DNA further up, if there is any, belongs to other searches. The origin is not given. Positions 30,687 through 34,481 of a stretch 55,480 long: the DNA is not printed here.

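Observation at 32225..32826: Complete histidine-phosphatase (RHG/PGAM-superfamily) domain inserted in frame inside isoleucyl-tRNA synthetase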

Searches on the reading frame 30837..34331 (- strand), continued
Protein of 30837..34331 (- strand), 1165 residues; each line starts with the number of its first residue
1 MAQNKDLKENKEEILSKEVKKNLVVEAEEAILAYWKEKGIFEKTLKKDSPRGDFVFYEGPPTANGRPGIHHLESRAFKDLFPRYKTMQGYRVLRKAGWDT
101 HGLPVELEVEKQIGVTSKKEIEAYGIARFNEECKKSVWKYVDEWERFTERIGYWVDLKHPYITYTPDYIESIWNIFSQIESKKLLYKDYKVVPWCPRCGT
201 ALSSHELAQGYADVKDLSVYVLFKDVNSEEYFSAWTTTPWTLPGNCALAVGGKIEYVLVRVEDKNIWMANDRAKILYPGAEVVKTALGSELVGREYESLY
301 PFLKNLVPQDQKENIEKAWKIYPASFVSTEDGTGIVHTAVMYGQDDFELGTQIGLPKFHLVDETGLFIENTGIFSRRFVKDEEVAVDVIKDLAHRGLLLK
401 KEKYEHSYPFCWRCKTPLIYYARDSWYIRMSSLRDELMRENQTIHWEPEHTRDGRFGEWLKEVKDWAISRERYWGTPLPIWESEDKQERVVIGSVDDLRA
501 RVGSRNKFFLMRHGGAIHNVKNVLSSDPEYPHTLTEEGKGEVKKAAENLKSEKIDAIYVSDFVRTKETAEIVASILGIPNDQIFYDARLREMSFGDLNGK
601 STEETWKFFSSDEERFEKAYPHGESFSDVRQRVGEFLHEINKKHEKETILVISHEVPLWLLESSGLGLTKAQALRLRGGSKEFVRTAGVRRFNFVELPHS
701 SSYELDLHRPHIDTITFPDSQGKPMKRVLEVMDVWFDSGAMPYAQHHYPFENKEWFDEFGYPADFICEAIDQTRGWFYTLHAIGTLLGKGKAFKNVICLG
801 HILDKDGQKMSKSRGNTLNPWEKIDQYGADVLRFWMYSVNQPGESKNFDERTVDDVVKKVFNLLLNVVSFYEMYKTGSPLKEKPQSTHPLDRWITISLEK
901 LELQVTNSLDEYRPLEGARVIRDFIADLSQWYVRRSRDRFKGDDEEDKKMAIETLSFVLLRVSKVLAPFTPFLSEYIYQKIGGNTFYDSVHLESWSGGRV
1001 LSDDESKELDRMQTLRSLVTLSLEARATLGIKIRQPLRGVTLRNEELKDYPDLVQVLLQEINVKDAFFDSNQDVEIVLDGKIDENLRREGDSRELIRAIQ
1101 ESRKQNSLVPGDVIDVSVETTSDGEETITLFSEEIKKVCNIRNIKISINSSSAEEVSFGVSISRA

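Call 22: search_solved_structures(query=window:30837-34331:-, max_evalue=1e-50, show_alignments=1)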
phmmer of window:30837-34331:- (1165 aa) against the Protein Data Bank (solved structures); distinct sequences matched with E-value up to 1e-50: 16.
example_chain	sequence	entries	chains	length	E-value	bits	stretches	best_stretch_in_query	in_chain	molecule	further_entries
8c8w_A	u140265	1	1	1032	5.6e-231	772.8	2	25-500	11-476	Isoleucine--tRNA ligase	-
1ile_A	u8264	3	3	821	1.1e-230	771.9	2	17-502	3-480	ISOLEUCYL-TRNA SYNTHETASE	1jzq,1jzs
8c8u_A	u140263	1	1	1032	4.9e-228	763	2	25-500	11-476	Isoleucine--tRNA ligase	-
8c8v_A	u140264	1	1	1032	1.1e-227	761.9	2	25-500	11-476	Isoleucine--tRNA ligase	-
8c9d_A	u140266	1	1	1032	3.1e-226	757.1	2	25-500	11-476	Isoleucine--tRNA ligase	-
9w01_B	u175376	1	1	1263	3e-176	591.5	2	18-504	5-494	Isoleucine--tRNA ligase, cytoplasmic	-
6ldk_A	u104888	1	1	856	1.1e-173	583.1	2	27-503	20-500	Isoleucine--tRNA ligase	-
8wnd_A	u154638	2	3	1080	5.2e-169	567.6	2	27-506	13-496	isoleucine--tRNA ligase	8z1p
9wqs_A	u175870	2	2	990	2e-166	559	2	27-506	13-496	Isoleucine--tRNA ligase, cytoplasmic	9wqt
7d5c_A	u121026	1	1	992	2.1e-166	559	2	27-506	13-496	Isoleucine--tRNA ligase, cytoplasmic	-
8c9f_A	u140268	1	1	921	8.4e-92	311.9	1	28-491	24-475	Isoleucine--tRNA ligase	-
1ffy_A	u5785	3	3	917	1.9e-90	307.3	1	28-505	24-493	ISOLEUCYL-TRNA SYNTHETASE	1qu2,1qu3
8c9e_A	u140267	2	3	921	2.5e-89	303.7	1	28-491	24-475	Isoleucine--tRNA ligase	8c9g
8wnf_A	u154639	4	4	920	7.7e-74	252.4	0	19-481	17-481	Isoleucine--tRNA ligase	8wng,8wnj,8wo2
8wni_A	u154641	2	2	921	8.7e-74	252.2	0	19-481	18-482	Isoleucine--tRNA ligase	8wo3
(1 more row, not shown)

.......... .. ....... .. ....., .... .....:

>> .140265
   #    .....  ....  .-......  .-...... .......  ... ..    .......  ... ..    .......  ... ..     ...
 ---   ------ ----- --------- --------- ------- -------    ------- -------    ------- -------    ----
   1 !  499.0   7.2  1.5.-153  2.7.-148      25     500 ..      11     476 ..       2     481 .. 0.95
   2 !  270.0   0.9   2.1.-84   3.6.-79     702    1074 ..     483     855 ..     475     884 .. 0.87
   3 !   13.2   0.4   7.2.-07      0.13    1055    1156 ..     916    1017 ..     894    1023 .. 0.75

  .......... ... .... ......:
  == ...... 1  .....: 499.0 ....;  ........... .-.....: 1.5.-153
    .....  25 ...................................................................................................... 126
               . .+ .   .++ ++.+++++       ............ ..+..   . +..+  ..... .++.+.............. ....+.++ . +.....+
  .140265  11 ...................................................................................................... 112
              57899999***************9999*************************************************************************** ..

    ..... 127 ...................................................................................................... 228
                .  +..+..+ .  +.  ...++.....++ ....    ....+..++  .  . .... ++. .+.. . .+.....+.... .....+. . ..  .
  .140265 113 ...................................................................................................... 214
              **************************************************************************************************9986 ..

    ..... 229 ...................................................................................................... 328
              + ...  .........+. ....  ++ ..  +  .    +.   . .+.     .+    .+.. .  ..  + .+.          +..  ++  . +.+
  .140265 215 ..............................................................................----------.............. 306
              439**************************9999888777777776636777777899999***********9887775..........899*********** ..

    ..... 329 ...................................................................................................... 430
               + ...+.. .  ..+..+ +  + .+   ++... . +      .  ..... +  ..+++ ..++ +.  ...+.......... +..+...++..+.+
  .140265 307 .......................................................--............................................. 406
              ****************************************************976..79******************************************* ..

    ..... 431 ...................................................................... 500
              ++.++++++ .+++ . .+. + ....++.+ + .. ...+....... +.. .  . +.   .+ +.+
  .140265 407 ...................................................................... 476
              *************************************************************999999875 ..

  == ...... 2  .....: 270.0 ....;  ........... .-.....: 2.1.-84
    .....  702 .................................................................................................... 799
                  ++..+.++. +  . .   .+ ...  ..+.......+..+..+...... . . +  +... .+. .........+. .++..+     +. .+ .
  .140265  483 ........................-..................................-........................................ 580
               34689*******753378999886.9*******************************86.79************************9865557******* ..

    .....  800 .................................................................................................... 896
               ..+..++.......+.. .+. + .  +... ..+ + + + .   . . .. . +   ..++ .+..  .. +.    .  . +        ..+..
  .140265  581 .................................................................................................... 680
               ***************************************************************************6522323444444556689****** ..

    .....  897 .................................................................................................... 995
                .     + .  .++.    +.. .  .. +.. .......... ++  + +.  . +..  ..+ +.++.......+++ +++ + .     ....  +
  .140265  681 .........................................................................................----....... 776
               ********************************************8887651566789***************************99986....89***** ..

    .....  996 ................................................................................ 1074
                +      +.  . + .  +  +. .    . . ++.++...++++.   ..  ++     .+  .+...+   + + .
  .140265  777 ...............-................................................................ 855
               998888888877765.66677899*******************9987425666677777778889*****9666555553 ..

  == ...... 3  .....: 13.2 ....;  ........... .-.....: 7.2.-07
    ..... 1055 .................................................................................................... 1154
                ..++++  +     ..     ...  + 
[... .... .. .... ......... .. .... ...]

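Call 39: predict_structure(alignment_id=A1)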
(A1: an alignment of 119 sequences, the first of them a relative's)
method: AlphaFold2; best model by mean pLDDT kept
length: 1165 residues; sequences in the alignment: 119
mean_pLDDT: 91.2   pTM: 0.84
mean pLDDT of the five models: 91.2, 90.6, 90.0, 89.8, 89.2
residues with pLDDT >= 90: 891; 70-90: 230; 50-70: 29; < 50: 15
segments of 3 or more residues with pLDDT < 50: 1-11
pLDDT, mean of each block of 10 residues (from residue 1): 43 51 90 97 94 91 80 91 96 90 86 86 93 91 93 93 95 97 92 80 59 91 97 95 96 97 95 92 96 96 91 94 94 94 93 94 93 94 94 96 91 83 90 95 94 89 84 90 94 97 96 94 88 93 97 97 96 96 97 93 88 93 96 98 97 97 96 88 91 96 95 95 94 88 95 93 91 84 95 93 78 69 94 91 85 94 96 85 92 97 97 95 97 93 91 96 97 97 88 93 95 94 93 93 93 93 94 93 91 91 86 91 91 90 90 77 88
secondary structure, 60 per line:
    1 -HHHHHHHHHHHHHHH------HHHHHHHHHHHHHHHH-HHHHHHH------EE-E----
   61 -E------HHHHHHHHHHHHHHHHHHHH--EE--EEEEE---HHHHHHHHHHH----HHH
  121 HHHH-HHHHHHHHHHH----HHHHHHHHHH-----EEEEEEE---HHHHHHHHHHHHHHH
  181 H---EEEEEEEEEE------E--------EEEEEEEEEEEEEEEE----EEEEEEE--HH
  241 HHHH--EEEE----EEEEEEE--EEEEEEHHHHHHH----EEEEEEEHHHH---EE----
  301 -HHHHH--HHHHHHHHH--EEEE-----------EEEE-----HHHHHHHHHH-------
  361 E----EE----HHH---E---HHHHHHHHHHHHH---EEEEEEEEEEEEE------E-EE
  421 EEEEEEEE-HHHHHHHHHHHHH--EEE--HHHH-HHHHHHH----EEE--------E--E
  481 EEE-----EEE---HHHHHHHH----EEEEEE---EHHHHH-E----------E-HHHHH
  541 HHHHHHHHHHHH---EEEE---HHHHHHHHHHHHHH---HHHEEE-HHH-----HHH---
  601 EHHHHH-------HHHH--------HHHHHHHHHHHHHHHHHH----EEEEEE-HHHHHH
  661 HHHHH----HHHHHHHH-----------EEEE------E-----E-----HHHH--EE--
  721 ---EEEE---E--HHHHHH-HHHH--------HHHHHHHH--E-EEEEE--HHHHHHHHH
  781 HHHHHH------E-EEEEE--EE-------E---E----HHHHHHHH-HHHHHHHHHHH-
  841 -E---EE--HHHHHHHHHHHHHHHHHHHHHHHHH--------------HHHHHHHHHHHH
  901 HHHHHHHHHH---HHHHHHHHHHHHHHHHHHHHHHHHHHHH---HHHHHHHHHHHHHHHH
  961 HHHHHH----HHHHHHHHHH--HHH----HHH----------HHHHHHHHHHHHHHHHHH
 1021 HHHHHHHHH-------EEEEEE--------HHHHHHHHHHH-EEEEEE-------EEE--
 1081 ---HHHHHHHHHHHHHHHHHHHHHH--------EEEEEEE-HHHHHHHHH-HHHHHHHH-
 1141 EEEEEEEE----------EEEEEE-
elements in order (helices of 4 or more, strands of 3 or more residues): H2-16 H23-38 H40-46 H69-88 E95-99 H103-113 H118-124 H126-136 H141-150 E156-162 H166-181 E185-194 E210-225 E230-236 H239-244 E247-250 E255-261 E264-269 H270-276 E281-287 H288-291 H302-306 H309-317 E320-323 E335-338 H344-353 H382-394 E398-410 E419-428 H430-442 E445-447 H450-453 H455-461 E466-468 E480-483 E489-491 H495-502 E507-512 H517-521 H536-552 E556-559 H563-576 E583-585 H602-606 H614-617 H626-643 E648-653 H655-665 H670-677 E689-692 H711-714 E724-727 H734-739 H741-744 H753-760 E765-769 H772-786 E795-799 H820-827 H829-839 H850-874 H889-910 H914-941 H945-966 H971-980 H1003-1029 E1037-1042 H1051-1061 E1063-1068 E1076-1078 H1084-1105 E1114-1120 H1122-1130 H1132-1139 E1141-1148 E1159-1164

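Call 46: fold_search(model_id=the predicted structure, library=pdb)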
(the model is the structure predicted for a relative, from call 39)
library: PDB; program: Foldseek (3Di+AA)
matches with E <= 10: 991; with E <= 0.001: 525
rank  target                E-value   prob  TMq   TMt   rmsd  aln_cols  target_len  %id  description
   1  8c8w                  5.6e-84  1.00  0.71  0.79   5.7      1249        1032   32  Priestia megaterium mupirocin hyper-resistant HIGH motif mutant of type 2 isoleucyl-tRNA synthetase complexed with an is (released 2023-08-16)
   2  8c9d                  7.9e-84  1.00  0.71  0.79   5.6      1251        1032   32  Priestia megaterium W130Q mutant of type 2 isoleucyl-tRNA synthetase complexed with an isoleucyl-adenylate analogue (released 2023-08-16)
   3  8c8v                  1.9e-83  1.00  0.72  0.80   5.4      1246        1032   32  Priestia megaterium mupirocin-resistant isoleucyl-tRNA synthetase 2 with a fully-resolved C-terminal tRNA-binding domain (released 2023-08-16)
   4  8c8u                  7.9e-83  1.00  0.69  0.78   6.5      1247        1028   31  Priestia megaterium mupirocin-resistant isoleucyl-tRNA synthetase 2 complexed with mupirocin (released 2023-08-23)
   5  8wnd_A                1.0e-74  1.00  0.75  0.82   4.1      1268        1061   27  Crystal structure of Saccharomyces cerevisiae isoleucyl-tRNA synthetase in complex with tRNA(Ile) and isoleucine (released 2024-10-09)
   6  8z1p_A                1.8e-73  1.00  0.68  0.74   6.8      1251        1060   27  Crystal structure of Saccharomyces cerevisiae isoleucyl-tRNA synthetase in complex with a mimic tRNA(Met) and isoleuci (released 2024-12-18)
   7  1ile                  5.9e-73  1.00  0.64  0.90   4.2      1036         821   37  ISOLEUCYL-TRNA SYNTHETASE (released 1999-04-13)
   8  7d5c                  3.4e-72  1.00  0.67  0.84   4.5      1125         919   28  IleRS in complex with a tRNA site inhibitor (released 2021-02-24)
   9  9wqt                  5.2e-71  1.00  0.67  0.84   4.4      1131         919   28  Crystal structure of Saccharomyces cerevisiae isoleucyl-tRNA synthetase in complex with reveromycin A and isoleucine (released 2026-04-08)
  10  8wnd_B                4.7e-70  1.00  0.72  0.89   3.8      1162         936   28  Crystal structure of Saccharomyces cerevisiae isoleucyl-tRNA synthetase in complex with tRNA(Ile) and isoleucine (released 2024-10-09)
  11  9wqs                  1.9e-68  1.00  0.66  0.83   4.5      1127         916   28  Crystal structure of Saccharomyces cerevisiae isoleucyl-tRNA synthetase in complex with reveromycin A and isoleucine (released 2026-04-08)
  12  6ldk                  1.2e-64  1.00  0.60  0.84   4.4      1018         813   30  Isoleucyl-tRNA synthetase from Candida albicans complexed with a isoleucyl-adenylate (released 2020-11-04)
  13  8c9e                  2.9e-51  1.00  0.61  0.77   8.3      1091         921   22  Priestia megaterium mupirocin-sensitive isoleucyl-tRNA synthetase 1 complexed with an isoleucyl-adenylate analogue (released 2023-08-16)
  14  8c9f                  6.8e-51  1.00  0.62  0.77   9.0      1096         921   22  Priestia megaterium inactive HIGH motif mutant of type1 isoleucyl-tRNA synthetase complexed with an isoleucyl-adenylate  (released 2023-08-16)
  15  8wng                  9.6e-46  1.00  0.60  0.75   8.2      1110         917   20  Crystal structure of H. pylori isoleucyl-tRNA synthetase (HpIleRS) in complex with Ile (released 2024-02-14)
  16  1qu2_A                1.4e-45  1.00  0.58  0.72   8.0      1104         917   21  INSIGHTS INTO EDITING FROM AN ILE-TRNA SYNTHETASE STRUCTURE WITH TRNA(ILE) AND MUPIROCIN (released 1999-08-31)
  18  1qu3_A                5.5e-45  1.00  0.58  0.75   7.5      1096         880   22  INSIGHTS INTO EDITING FROM AN ILE-TRNA SYNTHETASE STRUCTURE WITH TRNA(ILE) AND MUPIROCIN (released 1999-08-31)
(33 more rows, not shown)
